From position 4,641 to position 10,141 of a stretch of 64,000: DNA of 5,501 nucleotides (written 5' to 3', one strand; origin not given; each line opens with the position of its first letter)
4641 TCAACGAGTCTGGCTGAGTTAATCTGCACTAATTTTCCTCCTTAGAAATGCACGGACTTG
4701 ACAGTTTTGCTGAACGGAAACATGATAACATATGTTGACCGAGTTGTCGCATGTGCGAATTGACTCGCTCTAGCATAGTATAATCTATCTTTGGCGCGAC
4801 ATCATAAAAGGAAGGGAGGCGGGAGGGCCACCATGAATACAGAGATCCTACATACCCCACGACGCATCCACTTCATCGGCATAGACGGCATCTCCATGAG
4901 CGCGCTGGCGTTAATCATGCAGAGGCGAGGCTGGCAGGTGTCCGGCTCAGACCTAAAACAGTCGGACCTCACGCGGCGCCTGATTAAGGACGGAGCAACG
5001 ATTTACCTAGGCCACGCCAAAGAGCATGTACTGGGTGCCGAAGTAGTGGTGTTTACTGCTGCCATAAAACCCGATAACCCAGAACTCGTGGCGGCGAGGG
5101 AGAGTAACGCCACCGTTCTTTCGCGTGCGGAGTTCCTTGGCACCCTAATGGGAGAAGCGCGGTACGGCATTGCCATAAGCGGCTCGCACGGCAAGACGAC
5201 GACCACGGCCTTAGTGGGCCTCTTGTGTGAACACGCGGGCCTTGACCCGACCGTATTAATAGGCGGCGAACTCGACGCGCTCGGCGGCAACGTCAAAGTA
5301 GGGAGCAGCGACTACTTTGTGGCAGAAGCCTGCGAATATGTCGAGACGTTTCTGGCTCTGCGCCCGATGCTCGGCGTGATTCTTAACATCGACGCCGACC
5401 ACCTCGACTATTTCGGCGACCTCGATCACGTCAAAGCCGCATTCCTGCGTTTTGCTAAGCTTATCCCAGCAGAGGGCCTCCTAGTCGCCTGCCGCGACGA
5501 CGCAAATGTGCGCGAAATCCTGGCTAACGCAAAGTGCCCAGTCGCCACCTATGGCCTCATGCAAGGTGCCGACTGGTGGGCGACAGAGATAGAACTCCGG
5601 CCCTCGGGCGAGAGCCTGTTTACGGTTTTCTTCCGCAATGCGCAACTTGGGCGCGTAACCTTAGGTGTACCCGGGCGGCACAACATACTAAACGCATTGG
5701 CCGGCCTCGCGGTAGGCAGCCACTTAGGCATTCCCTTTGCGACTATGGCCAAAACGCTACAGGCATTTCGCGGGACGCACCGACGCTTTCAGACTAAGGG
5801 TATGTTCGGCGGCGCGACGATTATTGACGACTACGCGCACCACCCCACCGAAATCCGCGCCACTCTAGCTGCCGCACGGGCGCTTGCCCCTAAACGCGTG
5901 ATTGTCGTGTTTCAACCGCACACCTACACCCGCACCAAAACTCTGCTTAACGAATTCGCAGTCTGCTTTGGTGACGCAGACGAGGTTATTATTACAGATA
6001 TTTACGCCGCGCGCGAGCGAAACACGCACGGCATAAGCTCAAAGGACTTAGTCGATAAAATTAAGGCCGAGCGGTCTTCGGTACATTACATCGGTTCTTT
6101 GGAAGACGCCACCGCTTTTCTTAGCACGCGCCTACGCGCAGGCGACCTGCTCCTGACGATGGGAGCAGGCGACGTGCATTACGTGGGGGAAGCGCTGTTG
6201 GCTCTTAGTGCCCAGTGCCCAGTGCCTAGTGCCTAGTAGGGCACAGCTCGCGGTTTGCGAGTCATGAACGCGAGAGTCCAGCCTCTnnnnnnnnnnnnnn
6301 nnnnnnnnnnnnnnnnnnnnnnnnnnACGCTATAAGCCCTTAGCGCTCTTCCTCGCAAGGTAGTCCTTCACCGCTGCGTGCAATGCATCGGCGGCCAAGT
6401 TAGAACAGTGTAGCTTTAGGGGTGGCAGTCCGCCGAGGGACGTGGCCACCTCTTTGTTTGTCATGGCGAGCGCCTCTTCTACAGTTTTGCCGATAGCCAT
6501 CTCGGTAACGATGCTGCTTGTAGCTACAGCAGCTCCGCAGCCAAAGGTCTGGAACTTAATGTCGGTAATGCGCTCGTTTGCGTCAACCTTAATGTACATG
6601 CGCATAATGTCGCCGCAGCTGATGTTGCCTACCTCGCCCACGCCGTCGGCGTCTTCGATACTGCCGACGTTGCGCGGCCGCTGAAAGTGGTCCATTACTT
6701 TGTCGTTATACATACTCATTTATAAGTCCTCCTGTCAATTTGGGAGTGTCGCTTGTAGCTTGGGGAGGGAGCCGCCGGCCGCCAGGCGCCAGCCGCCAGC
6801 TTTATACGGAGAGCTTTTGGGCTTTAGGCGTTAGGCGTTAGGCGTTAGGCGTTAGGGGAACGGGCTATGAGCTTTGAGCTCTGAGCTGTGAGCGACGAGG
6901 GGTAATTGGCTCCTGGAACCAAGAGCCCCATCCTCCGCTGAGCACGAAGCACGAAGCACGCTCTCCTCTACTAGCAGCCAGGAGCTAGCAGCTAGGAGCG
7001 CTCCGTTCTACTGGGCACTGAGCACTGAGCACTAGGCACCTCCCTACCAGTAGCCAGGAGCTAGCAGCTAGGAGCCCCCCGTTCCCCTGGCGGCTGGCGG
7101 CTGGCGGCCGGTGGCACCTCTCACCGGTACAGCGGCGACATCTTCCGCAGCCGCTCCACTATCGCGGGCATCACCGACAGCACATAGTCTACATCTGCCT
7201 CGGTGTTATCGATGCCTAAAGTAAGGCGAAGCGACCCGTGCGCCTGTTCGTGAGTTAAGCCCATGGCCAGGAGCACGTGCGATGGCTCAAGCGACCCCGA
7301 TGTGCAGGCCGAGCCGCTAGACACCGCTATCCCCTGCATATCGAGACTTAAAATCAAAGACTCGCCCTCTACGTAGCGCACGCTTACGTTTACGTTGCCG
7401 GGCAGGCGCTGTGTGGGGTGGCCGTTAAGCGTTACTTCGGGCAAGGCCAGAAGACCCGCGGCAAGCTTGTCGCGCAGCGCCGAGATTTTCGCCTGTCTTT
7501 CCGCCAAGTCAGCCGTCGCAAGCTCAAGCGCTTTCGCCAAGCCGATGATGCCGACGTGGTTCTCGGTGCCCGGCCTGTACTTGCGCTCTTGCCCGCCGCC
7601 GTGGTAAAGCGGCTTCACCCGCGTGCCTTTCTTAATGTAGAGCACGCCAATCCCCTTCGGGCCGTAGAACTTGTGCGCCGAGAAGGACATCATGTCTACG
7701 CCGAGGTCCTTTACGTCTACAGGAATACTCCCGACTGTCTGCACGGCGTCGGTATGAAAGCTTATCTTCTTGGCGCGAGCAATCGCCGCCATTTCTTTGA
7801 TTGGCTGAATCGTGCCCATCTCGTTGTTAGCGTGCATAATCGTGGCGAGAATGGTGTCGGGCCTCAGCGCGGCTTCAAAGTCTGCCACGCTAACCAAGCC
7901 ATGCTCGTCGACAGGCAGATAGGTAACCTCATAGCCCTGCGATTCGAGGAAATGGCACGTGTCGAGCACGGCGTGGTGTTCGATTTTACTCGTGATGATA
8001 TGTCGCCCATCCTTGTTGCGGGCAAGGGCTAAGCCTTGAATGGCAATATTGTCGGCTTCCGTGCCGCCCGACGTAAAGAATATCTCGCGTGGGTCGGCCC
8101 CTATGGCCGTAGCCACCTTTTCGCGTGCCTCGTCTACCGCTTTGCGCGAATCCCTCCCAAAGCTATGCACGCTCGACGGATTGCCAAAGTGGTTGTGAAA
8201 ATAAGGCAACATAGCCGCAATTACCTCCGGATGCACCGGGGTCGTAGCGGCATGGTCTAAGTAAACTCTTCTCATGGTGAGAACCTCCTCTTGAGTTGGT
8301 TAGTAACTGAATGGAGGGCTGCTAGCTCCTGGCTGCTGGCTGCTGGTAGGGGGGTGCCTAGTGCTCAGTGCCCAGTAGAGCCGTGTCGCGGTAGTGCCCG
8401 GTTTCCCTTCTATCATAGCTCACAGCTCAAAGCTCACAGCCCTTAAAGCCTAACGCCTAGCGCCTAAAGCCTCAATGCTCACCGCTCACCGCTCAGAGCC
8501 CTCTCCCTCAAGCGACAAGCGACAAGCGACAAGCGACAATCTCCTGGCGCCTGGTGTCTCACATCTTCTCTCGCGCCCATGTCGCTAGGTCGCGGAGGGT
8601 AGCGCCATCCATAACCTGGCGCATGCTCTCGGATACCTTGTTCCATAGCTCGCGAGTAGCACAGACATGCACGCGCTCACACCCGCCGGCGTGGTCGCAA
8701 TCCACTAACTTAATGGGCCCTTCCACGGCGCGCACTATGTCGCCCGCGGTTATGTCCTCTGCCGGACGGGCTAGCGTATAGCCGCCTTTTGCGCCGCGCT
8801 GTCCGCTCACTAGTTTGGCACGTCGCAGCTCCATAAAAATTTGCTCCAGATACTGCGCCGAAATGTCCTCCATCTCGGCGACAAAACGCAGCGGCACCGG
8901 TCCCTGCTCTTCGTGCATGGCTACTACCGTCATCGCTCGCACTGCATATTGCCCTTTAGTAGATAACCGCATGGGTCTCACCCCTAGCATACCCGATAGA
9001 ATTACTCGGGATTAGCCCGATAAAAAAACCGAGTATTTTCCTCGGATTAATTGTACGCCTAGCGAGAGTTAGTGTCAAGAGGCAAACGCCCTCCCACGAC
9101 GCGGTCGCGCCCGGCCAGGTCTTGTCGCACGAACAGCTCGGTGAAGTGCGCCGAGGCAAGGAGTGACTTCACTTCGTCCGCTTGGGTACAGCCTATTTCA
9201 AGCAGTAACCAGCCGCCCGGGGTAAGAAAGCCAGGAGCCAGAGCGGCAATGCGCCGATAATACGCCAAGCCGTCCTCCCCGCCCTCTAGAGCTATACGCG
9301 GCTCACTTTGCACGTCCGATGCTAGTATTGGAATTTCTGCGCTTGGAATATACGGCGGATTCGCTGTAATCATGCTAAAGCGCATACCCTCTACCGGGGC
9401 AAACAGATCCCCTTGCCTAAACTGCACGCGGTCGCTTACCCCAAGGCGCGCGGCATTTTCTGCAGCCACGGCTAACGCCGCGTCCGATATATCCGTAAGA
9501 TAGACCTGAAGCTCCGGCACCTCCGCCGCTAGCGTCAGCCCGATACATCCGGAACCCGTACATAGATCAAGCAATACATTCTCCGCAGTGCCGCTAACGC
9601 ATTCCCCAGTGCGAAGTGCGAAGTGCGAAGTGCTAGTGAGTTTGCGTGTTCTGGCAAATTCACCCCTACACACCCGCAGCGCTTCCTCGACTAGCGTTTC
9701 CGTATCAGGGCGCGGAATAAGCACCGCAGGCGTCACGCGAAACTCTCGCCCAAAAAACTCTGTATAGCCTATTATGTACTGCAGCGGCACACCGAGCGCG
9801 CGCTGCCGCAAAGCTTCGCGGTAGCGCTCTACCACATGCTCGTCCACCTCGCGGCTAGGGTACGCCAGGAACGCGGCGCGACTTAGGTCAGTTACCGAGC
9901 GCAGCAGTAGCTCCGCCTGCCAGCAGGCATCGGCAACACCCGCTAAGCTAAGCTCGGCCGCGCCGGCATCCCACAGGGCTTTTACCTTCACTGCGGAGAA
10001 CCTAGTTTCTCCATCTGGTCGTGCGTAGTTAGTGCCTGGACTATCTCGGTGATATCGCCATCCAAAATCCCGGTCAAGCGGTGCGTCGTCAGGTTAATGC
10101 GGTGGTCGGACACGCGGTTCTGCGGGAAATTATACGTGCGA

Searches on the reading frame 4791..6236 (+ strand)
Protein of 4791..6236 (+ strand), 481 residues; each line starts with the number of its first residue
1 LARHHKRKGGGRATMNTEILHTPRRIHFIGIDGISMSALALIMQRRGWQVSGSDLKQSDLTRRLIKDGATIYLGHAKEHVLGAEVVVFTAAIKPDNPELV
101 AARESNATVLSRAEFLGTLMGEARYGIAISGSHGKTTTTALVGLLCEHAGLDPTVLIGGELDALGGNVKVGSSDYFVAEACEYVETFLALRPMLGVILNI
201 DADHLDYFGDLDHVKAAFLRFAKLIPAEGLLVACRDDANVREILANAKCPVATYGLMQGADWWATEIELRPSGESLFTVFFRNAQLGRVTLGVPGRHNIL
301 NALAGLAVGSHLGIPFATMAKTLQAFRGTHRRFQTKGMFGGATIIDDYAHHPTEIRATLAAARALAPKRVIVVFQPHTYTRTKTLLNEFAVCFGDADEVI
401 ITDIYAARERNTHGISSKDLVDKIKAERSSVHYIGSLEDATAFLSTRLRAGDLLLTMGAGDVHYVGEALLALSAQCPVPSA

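Call 67: search_protein_families(library=pfam, proteins=[window:4791-6236:+], max_evalue=0.0001)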
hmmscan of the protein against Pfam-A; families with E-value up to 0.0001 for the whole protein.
window:4791-6236:+ (481 aa): 3 families
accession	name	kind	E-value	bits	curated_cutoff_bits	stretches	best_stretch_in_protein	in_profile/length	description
PF08245.18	Mur_ligase_M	-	8.5e-30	104.6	24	1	129-308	1-199/200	Mur ligase middle domain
PF01225.30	Mur_ligase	-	6e-28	97.5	21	1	25-122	1-93/95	Mur ligase family, catalytic domain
PF02875.26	Mur_ligase_C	-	1.4e-25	91.1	28.4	1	331-460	1-127/127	Mur ligase, glutamate ligase domain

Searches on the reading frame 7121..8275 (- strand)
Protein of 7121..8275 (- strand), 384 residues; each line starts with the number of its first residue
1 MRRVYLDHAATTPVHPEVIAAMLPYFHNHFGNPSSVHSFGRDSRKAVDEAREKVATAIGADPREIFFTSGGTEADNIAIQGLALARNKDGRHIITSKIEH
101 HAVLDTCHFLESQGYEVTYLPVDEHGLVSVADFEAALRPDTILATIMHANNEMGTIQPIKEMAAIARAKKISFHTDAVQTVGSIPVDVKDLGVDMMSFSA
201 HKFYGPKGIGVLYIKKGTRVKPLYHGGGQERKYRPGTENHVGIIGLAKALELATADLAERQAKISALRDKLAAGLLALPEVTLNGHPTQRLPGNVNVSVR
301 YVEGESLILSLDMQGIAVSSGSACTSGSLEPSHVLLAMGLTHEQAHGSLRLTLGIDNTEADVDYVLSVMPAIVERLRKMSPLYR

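Call 67: search_protein_families(library=pfam, proteins=[window:7121-8275:-], max_evalue=0.0001)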
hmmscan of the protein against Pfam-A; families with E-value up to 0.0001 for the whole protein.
window:7121-8275:- (384 aa): 3 families
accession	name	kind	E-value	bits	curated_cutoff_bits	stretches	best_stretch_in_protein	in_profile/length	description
PF00266.25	Aminotran_5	-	5.6e-99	332.1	21.5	1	4-365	1-371/371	Aminotransferase class-V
PF01212.27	Beta_elim_lyase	-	6.9e-09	35.9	27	1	46-204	33-201/288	Beta-eliminating lyase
PF01041.23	DegT_DnrJ_EryC1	-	5.9e-06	26.2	19.8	1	68-202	45-169/360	DegT/DnrJ/EryC1/StrS aminotransferase family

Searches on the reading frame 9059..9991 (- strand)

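Call 67: search_protein_families(library=pfam, proteins=[window:9059-9991:-], max_evalue=0.0001)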
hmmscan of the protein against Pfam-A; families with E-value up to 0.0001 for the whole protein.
window:9059-9991:- (310 aa): 7 families
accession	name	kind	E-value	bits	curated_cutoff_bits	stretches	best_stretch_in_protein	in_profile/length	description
PF17827.6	PrmC_N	-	1e-16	61.7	23.4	1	7-75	3-71/71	PrmC N-terminal domain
PF05175.20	MTS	-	3.8e-14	53.1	23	1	136-214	31-108/170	Methyltransferase small domain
PF13847.12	Methyltransf_31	-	6.3e-10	39.4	27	1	137-211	4-81/145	Methyltransferase domain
PF13649.12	Methyltransf_25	-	3.7e-09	37.6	27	1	141-210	2-70/97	Methyltransferase domain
PF08242.18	Methyltransf_12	-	1.9e-07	32.2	30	1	141-211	1-72/98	Methyltransferase domain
PF09445.16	Methyltransf_15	-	9.7e-06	25.7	22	1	138-208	2-70/165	RNA cap guanine-N2 methyltransferase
PF10294.15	Methyltransf_16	-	9.7e-05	22.6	21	0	137-192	47-103/174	Lysine methyltransferase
